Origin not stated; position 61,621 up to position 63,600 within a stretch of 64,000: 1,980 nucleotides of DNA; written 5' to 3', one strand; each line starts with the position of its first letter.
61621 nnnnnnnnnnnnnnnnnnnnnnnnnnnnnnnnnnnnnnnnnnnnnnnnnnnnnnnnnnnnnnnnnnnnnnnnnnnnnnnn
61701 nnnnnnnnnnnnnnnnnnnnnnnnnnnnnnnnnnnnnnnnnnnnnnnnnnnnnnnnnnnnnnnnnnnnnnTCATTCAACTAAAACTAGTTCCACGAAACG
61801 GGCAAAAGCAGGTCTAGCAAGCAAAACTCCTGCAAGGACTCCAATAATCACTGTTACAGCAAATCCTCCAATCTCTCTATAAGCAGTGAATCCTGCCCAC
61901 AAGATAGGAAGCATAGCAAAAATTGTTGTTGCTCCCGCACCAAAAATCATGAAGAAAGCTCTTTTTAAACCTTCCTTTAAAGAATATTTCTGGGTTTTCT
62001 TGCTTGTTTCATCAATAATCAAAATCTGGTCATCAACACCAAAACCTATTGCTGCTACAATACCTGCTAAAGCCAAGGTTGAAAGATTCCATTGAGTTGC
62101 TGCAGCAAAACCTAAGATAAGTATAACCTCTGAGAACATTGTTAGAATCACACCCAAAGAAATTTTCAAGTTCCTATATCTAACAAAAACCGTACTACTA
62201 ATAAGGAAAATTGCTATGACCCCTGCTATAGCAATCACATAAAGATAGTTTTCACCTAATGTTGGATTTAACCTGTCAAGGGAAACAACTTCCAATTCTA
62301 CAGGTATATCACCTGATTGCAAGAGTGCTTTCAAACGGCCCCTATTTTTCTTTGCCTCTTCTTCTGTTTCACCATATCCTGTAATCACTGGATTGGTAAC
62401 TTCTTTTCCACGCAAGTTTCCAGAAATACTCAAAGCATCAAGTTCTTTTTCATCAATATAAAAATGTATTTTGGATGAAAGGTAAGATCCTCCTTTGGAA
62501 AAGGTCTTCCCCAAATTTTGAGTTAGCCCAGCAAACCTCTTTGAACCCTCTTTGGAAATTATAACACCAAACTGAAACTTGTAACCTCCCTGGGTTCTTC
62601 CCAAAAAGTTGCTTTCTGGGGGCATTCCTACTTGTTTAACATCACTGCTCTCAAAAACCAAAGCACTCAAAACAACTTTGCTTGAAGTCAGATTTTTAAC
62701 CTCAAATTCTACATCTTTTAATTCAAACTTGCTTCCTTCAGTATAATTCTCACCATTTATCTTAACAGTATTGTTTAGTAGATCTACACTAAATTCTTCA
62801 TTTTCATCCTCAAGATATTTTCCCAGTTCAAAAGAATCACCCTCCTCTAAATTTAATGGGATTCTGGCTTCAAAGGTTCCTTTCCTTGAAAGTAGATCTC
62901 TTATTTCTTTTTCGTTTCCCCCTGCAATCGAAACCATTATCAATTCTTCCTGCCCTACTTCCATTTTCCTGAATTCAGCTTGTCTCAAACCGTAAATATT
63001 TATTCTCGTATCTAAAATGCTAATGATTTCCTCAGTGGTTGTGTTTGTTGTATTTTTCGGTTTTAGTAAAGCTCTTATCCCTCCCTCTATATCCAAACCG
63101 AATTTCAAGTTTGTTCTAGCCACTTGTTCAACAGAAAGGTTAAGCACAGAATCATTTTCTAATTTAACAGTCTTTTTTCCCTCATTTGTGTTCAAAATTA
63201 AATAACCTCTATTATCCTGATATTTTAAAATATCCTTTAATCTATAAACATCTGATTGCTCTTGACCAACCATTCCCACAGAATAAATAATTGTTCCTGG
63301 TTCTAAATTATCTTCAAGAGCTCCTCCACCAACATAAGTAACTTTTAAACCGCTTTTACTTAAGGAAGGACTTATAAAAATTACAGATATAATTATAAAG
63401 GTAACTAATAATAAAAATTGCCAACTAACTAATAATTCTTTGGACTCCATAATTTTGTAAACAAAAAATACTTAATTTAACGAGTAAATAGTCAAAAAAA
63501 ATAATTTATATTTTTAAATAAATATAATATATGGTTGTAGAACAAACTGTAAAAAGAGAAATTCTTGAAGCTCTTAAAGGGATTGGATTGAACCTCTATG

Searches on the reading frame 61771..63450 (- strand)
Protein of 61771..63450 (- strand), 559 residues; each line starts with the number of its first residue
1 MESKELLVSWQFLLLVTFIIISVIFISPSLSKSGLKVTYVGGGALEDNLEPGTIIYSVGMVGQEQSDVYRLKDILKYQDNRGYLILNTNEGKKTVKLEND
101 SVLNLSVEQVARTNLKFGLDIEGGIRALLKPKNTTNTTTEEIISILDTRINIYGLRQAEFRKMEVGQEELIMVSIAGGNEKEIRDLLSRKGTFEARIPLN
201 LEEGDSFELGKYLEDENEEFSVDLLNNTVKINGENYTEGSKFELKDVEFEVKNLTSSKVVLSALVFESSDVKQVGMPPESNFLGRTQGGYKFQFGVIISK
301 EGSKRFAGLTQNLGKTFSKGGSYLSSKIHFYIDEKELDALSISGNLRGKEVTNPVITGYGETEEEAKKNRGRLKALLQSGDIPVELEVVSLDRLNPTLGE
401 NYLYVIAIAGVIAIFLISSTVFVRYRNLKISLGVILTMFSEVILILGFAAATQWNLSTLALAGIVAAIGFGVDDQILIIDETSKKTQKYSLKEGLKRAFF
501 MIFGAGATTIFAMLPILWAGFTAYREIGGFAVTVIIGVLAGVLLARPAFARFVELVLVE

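Call 91: search_protein_families(library=pfam, proteins=[window:61771-63450:-], max_evalue=0.001)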
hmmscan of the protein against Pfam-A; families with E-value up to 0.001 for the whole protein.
window:61771-63450:- (559 aa): 3 families
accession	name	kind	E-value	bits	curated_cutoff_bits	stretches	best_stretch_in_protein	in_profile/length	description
PF02355.23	SecD_SecF_C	-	2.5e-15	56.8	20.5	1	385-543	12-173/189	Protein export membrane protein SecD/SecF, C-terminal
PF03176.21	MMPL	-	3e-05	23.6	20.5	1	406-549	145-298/333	MMPL family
PF00873.25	ACR_tran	-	0.00053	18.2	28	1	410-545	337-478/1021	AcrB/AcrD/AcrF family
